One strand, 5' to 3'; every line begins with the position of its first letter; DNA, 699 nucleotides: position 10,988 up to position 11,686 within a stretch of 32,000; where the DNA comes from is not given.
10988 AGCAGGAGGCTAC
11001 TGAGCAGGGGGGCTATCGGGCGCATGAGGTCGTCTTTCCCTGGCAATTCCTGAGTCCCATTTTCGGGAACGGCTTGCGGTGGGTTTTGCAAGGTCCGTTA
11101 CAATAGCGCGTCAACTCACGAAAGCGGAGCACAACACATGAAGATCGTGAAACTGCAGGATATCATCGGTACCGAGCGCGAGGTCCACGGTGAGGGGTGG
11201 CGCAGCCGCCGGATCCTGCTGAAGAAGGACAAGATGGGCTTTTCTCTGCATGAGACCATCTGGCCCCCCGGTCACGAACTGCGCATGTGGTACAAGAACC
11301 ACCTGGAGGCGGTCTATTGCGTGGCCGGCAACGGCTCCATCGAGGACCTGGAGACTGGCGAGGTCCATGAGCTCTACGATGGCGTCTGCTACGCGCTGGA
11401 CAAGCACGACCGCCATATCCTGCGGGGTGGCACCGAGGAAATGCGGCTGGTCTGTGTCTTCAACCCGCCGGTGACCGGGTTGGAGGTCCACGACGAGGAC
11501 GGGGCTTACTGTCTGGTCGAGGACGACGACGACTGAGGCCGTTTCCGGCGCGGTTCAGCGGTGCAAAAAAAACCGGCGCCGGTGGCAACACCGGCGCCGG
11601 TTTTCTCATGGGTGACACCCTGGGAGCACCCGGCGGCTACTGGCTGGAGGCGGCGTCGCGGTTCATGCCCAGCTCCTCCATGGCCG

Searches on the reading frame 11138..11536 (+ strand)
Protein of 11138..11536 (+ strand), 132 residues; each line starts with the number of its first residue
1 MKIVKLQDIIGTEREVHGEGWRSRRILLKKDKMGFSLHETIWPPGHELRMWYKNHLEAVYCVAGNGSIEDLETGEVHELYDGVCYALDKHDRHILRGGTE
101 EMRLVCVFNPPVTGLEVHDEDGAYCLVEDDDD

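Call 49: search_protein_families(library=pfam, proteins=[window:11138-11536:+], max_evalue=0.00001)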
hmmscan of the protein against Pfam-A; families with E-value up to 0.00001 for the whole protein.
window:11138-11536:+ (132 aa): 1 family
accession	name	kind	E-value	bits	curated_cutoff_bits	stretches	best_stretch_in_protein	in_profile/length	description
PF06339.18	Ectoine_synth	-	4.7e-59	198.6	27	1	1-127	1-126/127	Ectoine synthase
